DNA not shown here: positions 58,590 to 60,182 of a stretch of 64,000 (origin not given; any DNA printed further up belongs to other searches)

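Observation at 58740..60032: Low-GC 430-aa protein built from about 20-residue aromatic-acidic repeats, immediately after fabI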

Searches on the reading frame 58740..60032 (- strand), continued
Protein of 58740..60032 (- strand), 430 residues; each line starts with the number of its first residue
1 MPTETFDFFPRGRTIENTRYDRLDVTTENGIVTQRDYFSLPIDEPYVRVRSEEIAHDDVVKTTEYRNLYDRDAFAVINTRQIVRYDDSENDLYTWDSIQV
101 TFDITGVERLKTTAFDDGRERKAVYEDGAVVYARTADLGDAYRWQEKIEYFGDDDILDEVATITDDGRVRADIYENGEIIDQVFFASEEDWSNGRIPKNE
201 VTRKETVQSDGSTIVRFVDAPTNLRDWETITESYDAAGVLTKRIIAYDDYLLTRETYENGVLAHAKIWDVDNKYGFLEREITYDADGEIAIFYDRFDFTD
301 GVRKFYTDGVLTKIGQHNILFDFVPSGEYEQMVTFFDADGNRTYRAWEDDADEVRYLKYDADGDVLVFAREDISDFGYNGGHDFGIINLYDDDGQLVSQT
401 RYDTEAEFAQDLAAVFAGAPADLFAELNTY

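Call 48: find_encoding_contigs(protein=P0008, flank=10000, max_places=4)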
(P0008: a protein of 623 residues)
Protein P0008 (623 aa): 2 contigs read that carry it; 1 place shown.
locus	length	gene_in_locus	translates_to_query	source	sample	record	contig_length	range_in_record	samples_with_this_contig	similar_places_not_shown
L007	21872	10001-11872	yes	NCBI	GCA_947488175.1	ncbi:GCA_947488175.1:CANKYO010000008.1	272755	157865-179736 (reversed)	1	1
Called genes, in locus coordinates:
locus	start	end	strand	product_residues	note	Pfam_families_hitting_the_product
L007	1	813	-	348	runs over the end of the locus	PF01212:Beta_elim_lyase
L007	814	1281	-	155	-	PF03692:CxxCxxCC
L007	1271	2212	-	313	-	PF06574:FAD_syn, PF01687:Flavokinase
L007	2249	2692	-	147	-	PF01575:MaoC_dehydratas, PF13452:FAS1_DH_region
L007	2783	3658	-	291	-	PF00702:Hydrolase (faint), PF13344:Hydrolase_6, PF13242:Hydrolase_like (weak)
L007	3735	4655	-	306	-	PF01368:DHH, PF02833:DHHA2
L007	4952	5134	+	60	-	-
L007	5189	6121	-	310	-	PF01298:TbpB_B_D (weak)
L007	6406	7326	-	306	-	PF01298:TbpB_B_D (weak)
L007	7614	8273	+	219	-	PF09929:DUF2161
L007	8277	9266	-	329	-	PF01963:TraB_PrgY_gumN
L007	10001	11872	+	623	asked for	PF07661:MORN_2 (faint)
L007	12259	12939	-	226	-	PF00027:cNMP_binding, PF13545:HTH_Crp_2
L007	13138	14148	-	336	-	-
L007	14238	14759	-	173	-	PF07484:Collar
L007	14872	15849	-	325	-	PF01210:NAD_Gly3P_dh_N (weak), PF02558:ApbA, PF08546:ApbA_C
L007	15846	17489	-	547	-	PF00890:FAD_binding_2, PF01266:DAO (weak), PF01494:FAD_binding_3 (weak), PF03486:HI0933_like (faint), PF07992:Pyr_redox_2 (weak), PF13450:NAD_binding_8 (weak)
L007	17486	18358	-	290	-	PF01758:SBF, PF13593:SBF_like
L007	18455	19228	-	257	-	PF00378:ECH_1, PF16113:ECH_2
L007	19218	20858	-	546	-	PF00501:AMP-binding, PF13193:AMP-binding_C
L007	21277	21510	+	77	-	-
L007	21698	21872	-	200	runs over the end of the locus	-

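Call 49: find_encoding_contigs(protein=P0048, flank=10000, max_places=2)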
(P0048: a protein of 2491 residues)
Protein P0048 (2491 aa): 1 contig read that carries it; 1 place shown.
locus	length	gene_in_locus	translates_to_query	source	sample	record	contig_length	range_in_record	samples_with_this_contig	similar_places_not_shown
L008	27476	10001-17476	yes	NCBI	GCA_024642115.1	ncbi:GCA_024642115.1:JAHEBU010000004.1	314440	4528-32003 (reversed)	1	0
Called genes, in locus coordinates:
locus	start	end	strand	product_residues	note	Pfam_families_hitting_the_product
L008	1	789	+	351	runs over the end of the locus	PF00528:BPD_transp_1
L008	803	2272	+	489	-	PF00528:BPD_transp_1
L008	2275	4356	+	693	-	PF03215:Rad17 (faint), PF20703:nSTAND1 (faint), PF00005:ABC_tran, PF13304:AAA_21 (faint), PF08352:oligo_HPY, PF00005:ABC_tran, PF02463:SMC_N (weak), PF08352:oligo_HPY, +1 more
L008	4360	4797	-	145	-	-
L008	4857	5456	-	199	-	PF01464:SLT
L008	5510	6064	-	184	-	PF00196:GerE (weak)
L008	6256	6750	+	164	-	PF00436:SSB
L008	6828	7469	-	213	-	PF00072:Response_reg, PF00196:GerE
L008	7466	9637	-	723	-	PF02518:HATPase_c (weak)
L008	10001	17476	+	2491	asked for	PF00353:HemolysinCabind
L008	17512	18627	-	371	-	PF00465:Fe-ADH (faint), PF13685:Fe-ADH_2, PF01761:DHQ_synthase, PF24621:DHQS_C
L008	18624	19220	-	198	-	PF13189:Cytidylate_kin2 (faint), PF13238:AAA_18, PF01202:SKI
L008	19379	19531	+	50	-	-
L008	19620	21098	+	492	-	-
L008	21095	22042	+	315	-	PF02899:Phage_int_SAM_1, PF13495:Phage_int_SAM_4, PF00589:Phage_integrase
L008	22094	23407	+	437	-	PF01595:CNNM, PF00571:CBS, PF03471:CorC_HlyC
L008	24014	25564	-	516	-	PF05872:HerA_C, PF01935:DUF87 (faint)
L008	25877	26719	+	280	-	PF06776:IalB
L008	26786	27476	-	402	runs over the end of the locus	PF00109:ketoacyl-synt, PF00108:Thiolase_N (weak), PF02801:Ketoacyl-synt_C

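Call 51: list_cluster_members(proteins=[window:58743-60032:-, window:57862-58650:+, window:56628-57854:+, window:55407-56441:+, window:60722-61474:+, window:62274-63260:+])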
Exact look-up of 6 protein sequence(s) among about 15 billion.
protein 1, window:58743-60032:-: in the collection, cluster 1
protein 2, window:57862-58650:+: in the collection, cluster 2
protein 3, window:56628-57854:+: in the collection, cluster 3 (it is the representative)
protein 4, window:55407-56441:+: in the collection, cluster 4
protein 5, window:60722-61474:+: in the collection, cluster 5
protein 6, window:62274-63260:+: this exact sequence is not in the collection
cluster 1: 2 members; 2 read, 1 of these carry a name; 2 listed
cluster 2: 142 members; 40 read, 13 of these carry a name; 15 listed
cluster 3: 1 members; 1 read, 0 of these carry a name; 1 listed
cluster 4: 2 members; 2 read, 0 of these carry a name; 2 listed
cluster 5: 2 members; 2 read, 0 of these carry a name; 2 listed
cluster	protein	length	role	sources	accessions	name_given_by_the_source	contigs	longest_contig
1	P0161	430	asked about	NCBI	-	-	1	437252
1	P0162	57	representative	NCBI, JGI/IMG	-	hypothetical protein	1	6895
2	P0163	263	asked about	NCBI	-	-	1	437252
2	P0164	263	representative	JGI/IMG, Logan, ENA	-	enoyl-[acyl-carrier protein] reductase I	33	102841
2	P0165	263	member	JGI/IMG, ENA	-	enoyl-[acyl-carrier protein] reductase I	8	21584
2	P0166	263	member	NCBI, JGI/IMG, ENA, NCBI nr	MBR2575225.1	MAG: SDR family oxidoreductase [Loktanella sp.] | enoyl-[acyl-carrier protein] reductase I | SDR family oxidoreductase [Loktanella sp.]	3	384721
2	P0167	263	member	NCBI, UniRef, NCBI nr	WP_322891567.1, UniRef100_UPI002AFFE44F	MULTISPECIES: enoyl-ACP reductase [unclassified Yoonia] | enoyl-ACP reductase FabI n=1 Tax=unclassified Yoonia TaxID=2629118 RepID=UPI002AFFE44F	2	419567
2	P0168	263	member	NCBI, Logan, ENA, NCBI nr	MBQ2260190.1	MAG: SDR family oxidoreductase [Loktanella sp.] | SDR family oxidoreductase [Loktanella sp.]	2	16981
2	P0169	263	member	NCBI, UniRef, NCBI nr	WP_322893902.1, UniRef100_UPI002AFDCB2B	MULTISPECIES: enoyl-ACP reductase [unclassified Yoonia] | enoyl-ACP reductase FabI n=1 Tax=unclassified Yoonia TaxID=2629118 RepID=UPI002AFDCB2B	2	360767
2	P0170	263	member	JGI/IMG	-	enoyl-[acyl-carrier protein] reductase I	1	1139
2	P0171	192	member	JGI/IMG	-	enoyl-[acyl-carrier protein] reductase I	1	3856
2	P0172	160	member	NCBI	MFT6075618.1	MAG: enoyl-[acyl-carrier protein] reductase I, partial [Yoonia sp.]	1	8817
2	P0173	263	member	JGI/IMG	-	enoyl-[acyl-carrier protein] reductase I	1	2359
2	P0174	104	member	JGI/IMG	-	enoyl-[acyl-carrier protein] reductase I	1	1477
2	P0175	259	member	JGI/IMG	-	enoyl-[acyl-carrier protein] reductase I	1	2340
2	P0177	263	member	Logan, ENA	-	-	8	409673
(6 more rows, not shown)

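Call 52: find_encoding_contigs(protein=P0167, flank=6000, max_places=3)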
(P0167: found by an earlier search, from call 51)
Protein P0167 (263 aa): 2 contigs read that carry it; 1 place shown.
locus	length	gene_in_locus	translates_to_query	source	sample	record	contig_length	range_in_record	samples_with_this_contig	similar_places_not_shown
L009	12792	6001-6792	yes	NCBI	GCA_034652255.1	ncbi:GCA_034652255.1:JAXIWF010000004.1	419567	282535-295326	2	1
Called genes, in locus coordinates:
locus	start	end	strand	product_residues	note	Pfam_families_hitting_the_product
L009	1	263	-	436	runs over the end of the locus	PF00919:UPF0004, PF04055:Radical_SAM, PF01938:TRAM (weak)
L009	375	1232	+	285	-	-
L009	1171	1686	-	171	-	-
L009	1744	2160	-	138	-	PF01475:FUR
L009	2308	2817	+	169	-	PF07977:FabA, PF22818:ApeI-like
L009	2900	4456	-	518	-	PF04326:SLFN_AlbA_2, PF13749:HATPase_c_4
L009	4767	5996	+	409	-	PF00109:ketoacyl-synt, PF02801:Ketoacyl-synt_C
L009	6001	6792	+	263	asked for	PF00106:adh_short, PF13561:adh_short_C2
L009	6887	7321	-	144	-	PF00254:FKBP_C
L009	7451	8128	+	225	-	PF00702:Hydrolase, PF13419:HAD_2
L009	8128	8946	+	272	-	PF00561:Abhydrolase_1, PF12697:Abhydrolase_6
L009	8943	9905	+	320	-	PF00291:PALP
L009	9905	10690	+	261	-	PF00561:Abhydrolase_1, PF12146:Hydrolase_4, PF12697:Abhydrolase_6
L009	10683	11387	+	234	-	PF00561:Abhydrolase_1, PF12146:Hydrolase_4 (weak), PF12697:Abhydrolase_6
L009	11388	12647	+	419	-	PF06779:MFS_4 (weak), PF07690:MFS_1, PF00083:Sugar_tr, PF07690:MFS_1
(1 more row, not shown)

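Call 53: find_encoding_contigs(protein=P0177, flank=6000, max_places=4)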
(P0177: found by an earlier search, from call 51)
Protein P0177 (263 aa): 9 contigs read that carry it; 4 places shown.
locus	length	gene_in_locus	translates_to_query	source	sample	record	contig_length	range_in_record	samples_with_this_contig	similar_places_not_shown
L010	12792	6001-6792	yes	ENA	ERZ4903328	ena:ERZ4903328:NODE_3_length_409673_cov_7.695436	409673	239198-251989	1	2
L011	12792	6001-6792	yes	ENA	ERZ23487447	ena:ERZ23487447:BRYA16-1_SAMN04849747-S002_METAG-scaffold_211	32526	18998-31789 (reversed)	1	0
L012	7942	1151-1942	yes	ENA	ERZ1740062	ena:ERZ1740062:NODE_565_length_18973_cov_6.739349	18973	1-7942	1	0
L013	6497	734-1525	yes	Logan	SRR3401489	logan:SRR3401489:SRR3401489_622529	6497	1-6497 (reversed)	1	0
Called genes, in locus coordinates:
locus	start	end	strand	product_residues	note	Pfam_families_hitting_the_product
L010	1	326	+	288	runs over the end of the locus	-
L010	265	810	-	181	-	-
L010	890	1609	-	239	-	PF06197:DUF998 (weak), PF23396:DUF7103 (faint)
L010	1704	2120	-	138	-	PF01475:FUR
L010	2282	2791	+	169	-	PF07977:FabA, PF22818:ApeI-like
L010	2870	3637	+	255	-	PF19541:DUF6065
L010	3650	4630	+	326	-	PF25019:LRR_R13L1-DRL21 (faint), PF12799:LRR_4 (faint)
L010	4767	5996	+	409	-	PF00109:ketoacyl-synt, PF02801:Ketoacyl-synt_C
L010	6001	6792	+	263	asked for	PF00106:adh_short, PF13561:adh_short_C2, PF23441:SDR (faint)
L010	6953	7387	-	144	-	PF00254:FKBP_C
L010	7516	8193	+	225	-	PF00702:Hydrolase, PF13419:HAD_2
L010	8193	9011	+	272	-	PF00561:Abhydrolase_1, PF12697:Abhydrolase_6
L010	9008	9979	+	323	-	PF00291:PALP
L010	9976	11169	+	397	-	PF03372:Exo_endo_phos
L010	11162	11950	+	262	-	PF12697:Abhydrolase_6, PF00561:Abhydrolase_1, PF12146:Hydrolase_4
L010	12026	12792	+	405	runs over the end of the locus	PF06779:MFS_4 (weak), PF07690:MFS_1, PF00083:Sugar_tr, PF12832:MFS_1_like (weak), PF07690:MFS_1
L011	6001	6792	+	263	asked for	PF00106:adh_short, PF13561:adh_short_C2, PF23441:SDR (faint)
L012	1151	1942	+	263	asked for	PF00106:adh_short, PF13561:adh_short_C2, PF23441:SDR (faint)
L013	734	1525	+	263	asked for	PF00106:adh_short, PF13561:adh_short_C2, PF23441:SDR (faint)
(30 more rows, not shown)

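Call 60: search_protein_families(library=pfam, proteins=[P0007, P0017, P0046, P0055, P0048], max_evalue=0.001)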
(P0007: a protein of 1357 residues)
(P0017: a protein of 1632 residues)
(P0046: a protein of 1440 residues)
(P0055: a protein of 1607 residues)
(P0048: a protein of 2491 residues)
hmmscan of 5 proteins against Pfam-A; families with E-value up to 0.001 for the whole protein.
P0007 (1357 aa): 6 families
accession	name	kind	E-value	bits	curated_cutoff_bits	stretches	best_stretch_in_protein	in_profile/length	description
PF07705.17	CARDB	-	4.6e-11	43.2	22.7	1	255-342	2-83/101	CARDB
PF00353.25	HemolysinCabind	-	3.8e-09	36.8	23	2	886-920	1-35/36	RTX calcium-binding nonapeptide repeat (4 copies)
PF01764.32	Lipase_3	-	4.5e-07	30.3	22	1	631-702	34-105/140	Lipase (class 3)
PF11187.14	Mbeg1-like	-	0.00015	21.7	21.1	1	606-712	36-134/224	Mbeg1-like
PF07559.19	FlgE_D2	-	0.00066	20.6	22.7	0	1224-1299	16-95/142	Flagellar basal body protein FlaE D2 domain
PF07819.20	PGAP1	-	0.00099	19.4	24.3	0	629-709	59-137/233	PGAP1-like alpha/beta domain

P0017 (1632 aa): 7 families
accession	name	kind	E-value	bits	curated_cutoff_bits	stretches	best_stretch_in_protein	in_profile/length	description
PF17892.7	Cadherin_5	-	7.1e-85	279.5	26.5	6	427-517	2-95/98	Cadherin-like domain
PF17963.7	Big_9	-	1.4e-83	276.3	23.6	6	721-811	2-89/89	Bacterial Ig domain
PF17803.7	Cadherin_4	-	5.6e-64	213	25.1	6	419-488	3-71/71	Bacterial cadherin-like domain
PF05345.18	He_PIG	-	6.6e-18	65.4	24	1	820-910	3-95/96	Putative Ig domain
PF00353.25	HemolysinCabind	-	2.1e-10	40.8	23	2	1052-1086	1-35/36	RTX calcium-binding nonapeptide repeat (4 copies)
PF00028.23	Cadherin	-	2e-09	38.1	28.8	1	932-1017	4-91/93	Cadherin domain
PF16184.11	Cadherin_3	-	3e-05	24.4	25.5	0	164-210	6-52/106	Cadherin-like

P0046 (1440 aa): 0 families

P0055 (1607 aa): 0 families

P0048 (2491 aa): 1 family
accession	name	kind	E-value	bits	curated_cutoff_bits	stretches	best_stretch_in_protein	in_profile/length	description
PF00353.25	HemolysinCabind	-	5.8e-88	288.6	23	20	752-786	2-36/36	RTX calcium-binding nonapeptide repeat (4 copies)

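Call 61: fold_search(model_id=the predicted structure, library=pdb)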
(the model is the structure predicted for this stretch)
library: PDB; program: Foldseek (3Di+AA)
matches with E <= 10: 1279; with E <= 0.001: 192
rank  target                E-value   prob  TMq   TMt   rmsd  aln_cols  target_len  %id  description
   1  8r54_A                5.2e-08  1.00  0.14  0.05  30.4       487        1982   13  Mouse teneurin-3 non-compact subunit - A0B0 isoform (released 2024-05-08)
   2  8r51_A                7.0e-08  1.00  0.15  0.05  29.8       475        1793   14  Mouse teneurin-3 non-compact subunit - A1B1 isoform (released 2024-05-08)
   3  8uy4_A                3.1e-07  1.00  0.15  0.06  28.7       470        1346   12  Acinetobacter baumannii Tse15 Rhs effector (released 2024-10-09)
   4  8qjb_A                3.7e-07  1.00  0.15  0.08  28.9       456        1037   12  T6SS-linked Rhs repeat protein - Salmonella bongori Rhs-core domain extended N-terminus (released 2024-09-25)
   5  8fia_A                6.7e-07  1.00  0.16  0.06  31.5       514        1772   11  The structure of fly Teneurin self assembly (released 2023-05-03)
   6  3cka_A                9.5e-07  1.00  0.22  0.29  21.3       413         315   11  The crystal structure of OspA mutant (released 2009-03-17)
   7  8qjc                  9.5e-07  1.00  0.14  0.08  31.6       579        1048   12  T6SS-linked Rhs repeat protein - Salmonella bongori Rhs-core domain with toxin domain (released 2024-09-25)
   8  5z1o_A                1.1e-06  1.00  0.17  0.22  19.1       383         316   13  Crystal structure of an OspA mutant (released 2019-01-02)
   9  8uxt                  1.2e-06  0.99  0.14  0.06  29.8       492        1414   13  Acinetobacter baumannii Tse15 Rhs effector, toxin cleavage mutant (D1369N, D1391N) (released 2024-10-09)
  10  2fkj_A                1.8e-06  1.00  0.21  0.24  23.7       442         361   12  The crystal structure of engineered OspA (released 2006-11-21)
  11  3q54                  2.7e-06  1.00  0.13  0.15  21.7       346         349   12  Crystal structure of Escherichia coli BamB (released 2012-05-09)
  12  8bbf_B                3.6e-06  0.97  0.12  0.06  24.8       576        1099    9  Structure of the IFT-A complex; IFT-A1 module (released 2022-12-07)
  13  3ec5                  3.8e-06  1.00  0.17  0.23  18.6       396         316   13  The crystal structure of Thioflavin-T (ThT) binding OspA mutant (released 2009-02-03)
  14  7tt2_B                3.8e-06  0.99  0.12  0.14  22.1       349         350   12  BamABCDE bound to substrate EspP class 3 (released 2022-03-30)
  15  3eex_A                4.0e-06  1.00  0.16  0.21  18.6       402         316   12  The crystal structure of OspA mutant (released 2009-09-08)
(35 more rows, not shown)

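Call 62: search_protein_families(library=pfam, alignment_id=A3, max_evalue=0.01)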
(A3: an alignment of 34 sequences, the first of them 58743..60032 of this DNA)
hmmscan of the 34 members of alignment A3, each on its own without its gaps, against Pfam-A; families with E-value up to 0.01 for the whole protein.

A. member 1, window:58743-60032:- (430 aa): 1 family
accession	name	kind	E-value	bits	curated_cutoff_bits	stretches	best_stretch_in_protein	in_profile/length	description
PF07661.19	MORN_2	-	0.00047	20.5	29.6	0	389-402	7-20/22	MORN repeat variant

B. families by the number of members that match (of 34 scanned): 10 families
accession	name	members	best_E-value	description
PF07661.19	MORN_2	17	1.6e-09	MORN repeat variant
PF18027.6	Pepdidase_M14_N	2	2.8e-05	Cytosolic carboxypeptidase N-terminal domain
PF09325.15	Vps5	1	4.2e-05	Vps5 C terminal like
PF21456.2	Gp7_6th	1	0.0002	Baseplate wedge protein gp7, domain VI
PF24349.1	DUF7509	1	0.00044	Domain of unknown function (DUF7509)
PF22863.1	TraI_middle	1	0.0009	TraI-like middle domain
PF20690.3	bDLD3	1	0.001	Bacterial Death-like domain 3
PF01954.22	AF2212-like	1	0.0048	AF2212-like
PF04634.17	YezG-like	1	0.0055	Immunity protein YezG-like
PF06661.16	VirE3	1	0.0061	VirE3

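Call 63: search_protein_families(library=ncbifam, alignment_id=A3, max_evalue=0.01)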
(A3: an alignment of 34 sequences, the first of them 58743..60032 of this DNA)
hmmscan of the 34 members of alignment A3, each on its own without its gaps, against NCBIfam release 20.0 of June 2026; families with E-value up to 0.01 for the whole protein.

A. member 1, window:58743-60032:- (430 aa): 0 families

B. families by the number of members that match (of 34 scanned): 5 families
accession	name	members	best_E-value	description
TIGR01643.1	YD_repeat_2x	2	0.00022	YD repeat-containing protein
NF009107.0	PRK12452.1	1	0.00056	cardiolipin synthase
NF052355.1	Ralst_lectin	1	0.0018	fucose-binding lectin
NF053688.1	BamI_Bacteroidota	1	0.0025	BamI family beta-barrel-assembly machinery protein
TIGR00270.2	TIGR00270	1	0.0076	multiprotein bridging factor aMBF1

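Call 68: search_dna_similar(query=window:58743-60032:-, collection=plasmids, mode=protein, max_evalue=0.001, max_rows=25)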
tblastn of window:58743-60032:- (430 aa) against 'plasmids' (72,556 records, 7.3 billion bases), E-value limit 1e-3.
No match.
